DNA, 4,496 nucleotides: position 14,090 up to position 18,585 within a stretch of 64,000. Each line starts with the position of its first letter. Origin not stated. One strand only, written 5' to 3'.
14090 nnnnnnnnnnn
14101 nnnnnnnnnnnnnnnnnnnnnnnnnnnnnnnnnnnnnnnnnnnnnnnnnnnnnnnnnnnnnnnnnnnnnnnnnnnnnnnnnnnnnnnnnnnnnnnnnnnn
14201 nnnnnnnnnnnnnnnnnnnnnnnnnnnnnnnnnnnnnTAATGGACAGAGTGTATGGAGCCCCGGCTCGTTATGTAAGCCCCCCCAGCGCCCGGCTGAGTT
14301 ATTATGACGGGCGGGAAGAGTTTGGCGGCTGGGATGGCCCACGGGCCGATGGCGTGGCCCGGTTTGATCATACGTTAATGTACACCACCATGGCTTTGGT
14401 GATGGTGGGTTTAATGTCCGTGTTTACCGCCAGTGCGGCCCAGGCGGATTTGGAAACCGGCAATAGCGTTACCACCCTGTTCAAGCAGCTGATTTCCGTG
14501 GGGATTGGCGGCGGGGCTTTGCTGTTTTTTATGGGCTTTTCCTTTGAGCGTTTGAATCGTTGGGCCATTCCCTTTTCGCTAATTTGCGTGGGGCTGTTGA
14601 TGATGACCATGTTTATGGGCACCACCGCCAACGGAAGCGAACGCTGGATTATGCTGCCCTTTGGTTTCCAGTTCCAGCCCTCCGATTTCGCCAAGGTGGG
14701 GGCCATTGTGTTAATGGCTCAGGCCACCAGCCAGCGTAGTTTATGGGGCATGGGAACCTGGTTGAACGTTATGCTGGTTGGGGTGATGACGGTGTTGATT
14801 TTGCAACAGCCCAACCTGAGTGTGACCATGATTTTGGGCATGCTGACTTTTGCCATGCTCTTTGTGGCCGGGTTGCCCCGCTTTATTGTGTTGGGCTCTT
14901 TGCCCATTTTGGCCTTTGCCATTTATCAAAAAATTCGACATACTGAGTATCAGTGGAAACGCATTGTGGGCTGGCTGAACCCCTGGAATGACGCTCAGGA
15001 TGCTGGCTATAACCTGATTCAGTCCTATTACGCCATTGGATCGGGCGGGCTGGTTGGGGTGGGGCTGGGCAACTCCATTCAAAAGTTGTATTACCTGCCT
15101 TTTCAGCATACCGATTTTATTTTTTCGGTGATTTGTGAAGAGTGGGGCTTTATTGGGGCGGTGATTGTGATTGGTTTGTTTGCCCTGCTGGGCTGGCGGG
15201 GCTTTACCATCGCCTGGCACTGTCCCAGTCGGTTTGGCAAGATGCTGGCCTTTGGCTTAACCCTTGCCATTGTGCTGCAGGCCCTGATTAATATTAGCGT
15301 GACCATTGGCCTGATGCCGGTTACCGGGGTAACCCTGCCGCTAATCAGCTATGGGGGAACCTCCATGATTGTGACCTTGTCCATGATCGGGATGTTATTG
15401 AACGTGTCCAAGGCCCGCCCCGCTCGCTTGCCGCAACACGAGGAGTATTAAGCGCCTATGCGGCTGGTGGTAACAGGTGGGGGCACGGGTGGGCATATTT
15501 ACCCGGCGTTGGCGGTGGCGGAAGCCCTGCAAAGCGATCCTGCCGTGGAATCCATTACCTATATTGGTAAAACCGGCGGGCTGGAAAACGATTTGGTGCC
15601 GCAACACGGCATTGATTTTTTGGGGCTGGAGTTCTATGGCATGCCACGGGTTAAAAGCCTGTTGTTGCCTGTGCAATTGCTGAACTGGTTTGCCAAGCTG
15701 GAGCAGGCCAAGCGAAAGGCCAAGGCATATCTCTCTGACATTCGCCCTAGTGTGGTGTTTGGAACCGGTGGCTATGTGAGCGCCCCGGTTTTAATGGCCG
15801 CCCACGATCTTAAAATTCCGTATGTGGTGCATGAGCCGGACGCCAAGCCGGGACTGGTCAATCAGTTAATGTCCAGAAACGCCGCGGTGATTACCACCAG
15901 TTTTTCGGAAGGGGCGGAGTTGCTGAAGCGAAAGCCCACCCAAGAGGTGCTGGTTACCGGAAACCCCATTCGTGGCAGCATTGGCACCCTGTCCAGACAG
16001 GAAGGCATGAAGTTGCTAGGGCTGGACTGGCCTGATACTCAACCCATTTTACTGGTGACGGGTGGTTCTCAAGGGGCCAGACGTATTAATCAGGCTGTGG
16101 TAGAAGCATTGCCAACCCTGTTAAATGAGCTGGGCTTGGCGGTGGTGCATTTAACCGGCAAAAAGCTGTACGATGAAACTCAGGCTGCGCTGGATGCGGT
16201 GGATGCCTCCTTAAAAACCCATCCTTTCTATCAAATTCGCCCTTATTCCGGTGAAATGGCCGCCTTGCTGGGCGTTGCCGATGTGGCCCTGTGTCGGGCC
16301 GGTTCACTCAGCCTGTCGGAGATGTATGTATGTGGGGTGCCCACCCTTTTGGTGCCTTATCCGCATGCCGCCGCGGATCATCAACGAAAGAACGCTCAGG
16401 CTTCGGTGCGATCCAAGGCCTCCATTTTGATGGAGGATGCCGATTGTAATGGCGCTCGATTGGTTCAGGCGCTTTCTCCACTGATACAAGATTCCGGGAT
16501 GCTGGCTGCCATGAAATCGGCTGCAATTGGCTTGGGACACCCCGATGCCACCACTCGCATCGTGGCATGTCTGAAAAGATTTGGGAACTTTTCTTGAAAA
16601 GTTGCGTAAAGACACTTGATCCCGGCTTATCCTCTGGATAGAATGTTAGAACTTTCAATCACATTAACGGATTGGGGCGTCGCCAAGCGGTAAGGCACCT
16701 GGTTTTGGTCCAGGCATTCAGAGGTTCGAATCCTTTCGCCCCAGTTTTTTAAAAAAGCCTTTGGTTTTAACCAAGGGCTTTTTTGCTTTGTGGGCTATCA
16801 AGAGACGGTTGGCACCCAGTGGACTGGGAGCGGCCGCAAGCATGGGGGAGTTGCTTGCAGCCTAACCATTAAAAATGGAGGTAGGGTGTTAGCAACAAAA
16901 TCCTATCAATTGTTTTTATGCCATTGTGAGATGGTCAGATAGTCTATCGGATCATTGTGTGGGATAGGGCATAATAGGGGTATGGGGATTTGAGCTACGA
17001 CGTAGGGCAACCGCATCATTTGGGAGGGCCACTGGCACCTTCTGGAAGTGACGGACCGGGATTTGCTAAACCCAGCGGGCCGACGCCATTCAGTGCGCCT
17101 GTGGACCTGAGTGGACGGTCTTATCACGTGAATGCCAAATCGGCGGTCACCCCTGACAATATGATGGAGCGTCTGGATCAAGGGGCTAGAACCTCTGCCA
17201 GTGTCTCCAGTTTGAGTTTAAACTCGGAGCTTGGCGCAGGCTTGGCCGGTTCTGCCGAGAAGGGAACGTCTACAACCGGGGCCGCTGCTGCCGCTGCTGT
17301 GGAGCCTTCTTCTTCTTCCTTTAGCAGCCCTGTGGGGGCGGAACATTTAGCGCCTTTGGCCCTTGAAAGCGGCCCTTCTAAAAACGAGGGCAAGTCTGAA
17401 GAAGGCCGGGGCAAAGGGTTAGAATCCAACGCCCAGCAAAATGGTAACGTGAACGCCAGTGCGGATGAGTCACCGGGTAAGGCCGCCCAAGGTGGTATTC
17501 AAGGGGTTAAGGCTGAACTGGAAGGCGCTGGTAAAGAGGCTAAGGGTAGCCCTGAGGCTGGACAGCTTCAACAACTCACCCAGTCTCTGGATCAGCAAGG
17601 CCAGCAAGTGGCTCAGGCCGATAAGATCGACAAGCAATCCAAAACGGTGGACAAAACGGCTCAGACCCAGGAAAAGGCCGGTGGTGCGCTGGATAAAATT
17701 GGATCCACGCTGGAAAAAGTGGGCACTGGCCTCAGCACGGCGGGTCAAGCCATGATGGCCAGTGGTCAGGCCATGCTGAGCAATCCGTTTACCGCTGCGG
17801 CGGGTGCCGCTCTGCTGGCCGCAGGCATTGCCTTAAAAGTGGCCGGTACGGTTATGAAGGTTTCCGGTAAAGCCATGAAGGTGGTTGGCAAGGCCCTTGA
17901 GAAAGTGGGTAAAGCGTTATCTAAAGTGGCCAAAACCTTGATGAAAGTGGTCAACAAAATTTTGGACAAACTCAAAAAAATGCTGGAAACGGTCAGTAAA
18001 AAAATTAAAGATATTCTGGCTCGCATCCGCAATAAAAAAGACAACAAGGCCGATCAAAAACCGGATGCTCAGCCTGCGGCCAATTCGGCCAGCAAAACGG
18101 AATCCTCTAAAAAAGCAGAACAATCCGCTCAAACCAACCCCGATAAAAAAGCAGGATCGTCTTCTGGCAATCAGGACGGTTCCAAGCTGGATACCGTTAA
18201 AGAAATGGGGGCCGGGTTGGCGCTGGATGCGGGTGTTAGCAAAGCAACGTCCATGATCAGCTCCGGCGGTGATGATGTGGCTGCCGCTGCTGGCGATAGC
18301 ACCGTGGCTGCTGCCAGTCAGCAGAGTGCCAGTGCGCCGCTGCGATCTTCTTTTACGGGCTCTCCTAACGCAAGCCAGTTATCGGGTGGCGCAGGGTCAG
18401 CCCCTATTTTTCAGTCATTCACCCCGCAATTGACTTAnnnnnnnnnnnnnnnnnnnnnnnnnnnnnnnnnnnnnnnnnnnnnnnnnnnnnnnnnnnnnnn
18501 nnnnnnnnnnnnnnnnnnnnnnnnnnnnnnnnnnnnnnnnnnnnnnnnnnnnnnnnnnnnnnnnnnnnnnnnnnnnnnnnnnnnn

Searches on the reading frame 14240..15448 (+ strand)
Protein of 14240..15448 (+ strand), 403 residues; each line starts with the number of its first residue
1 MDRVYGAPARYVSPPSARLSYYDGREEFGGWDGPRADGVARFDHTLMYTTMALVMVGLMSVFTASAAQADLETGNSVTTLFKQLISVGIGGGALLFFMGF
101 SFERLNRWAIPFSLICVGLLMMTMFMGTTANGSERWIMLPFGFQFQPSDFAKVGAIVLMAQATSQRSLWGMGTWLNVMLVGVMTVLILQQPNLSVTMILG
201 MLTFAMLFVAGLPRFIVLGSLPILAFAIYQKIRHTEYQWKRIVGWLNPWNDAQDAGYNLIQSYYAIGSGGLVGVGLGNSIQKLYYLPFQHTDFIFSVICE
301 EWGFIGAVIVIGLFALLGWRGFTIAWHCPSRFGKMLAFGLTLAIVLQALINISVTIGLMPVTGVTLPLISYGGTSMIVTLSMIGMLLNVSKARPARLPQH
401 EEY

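Call 9: search_protein_families(library=pfam, proteins=[window:14240-15448:+], max_evalue=0.001)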
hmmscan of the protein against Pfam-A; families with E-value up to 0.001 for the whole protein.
window:14240-15448:+ (403 aa): 1 family
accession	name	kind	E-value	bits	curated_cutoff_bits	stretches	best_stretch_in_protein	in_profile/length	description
PF01098.24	FTSW_RODA_SPOVE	-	6.4e-98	328.5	26.4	1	46-392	4-353/356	Cell cycle protein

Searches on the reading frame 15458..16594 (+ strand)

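Call 9: search_protein_families(library=pfam, proteins=[window:15458-16594:+], max_evalue=0.001)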
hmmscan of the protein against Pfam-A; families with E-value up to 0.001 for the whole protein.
window:15458-16594:+ (379 aa): 2 families
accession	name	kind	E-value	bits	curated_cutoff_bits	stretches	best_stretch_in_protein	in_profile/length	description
PF04101.22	Glyco_tran_28_C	-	2.4e-32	112.7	22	1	198-367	2-165/166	Glycosyltransferase family 28 C-terminal domain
PF03033.26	Glyco_transf_28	-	2.8e-31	108.9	26.2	1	4-143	2-135/139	Glycosyltransferase family 28 N-terminal domain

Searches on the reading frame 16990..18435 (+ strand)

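Call 22: search_protein_families(library=pfam, proteins=[window:16990-18435:+], max_evalue=0.0001)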
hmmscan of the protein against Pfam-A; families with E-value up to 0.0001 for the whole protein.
window:16990-18435:+ (482 aa): 0 families

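Call 56: search_protein_families(library=ncbifam, proteins=[window:16990-18435:+], max_evalue=0.01)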
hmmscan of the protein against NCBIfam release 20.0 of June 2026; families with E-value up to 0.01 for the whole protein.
window:16990-18435:+ (482 aa): 2 families
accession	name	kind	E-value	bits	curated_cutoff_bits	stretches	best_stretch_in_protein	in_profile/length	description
NF047516.1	LA_3659_fam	equivalog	0.002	17.7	36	0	292-357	140-205/221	LA_3659 family protein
NF047514.1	SpiroCoCo_N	equivalog_domain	0.002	17.7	75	0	292-357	140-205/221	SpiroCoCo family coiled-coil protein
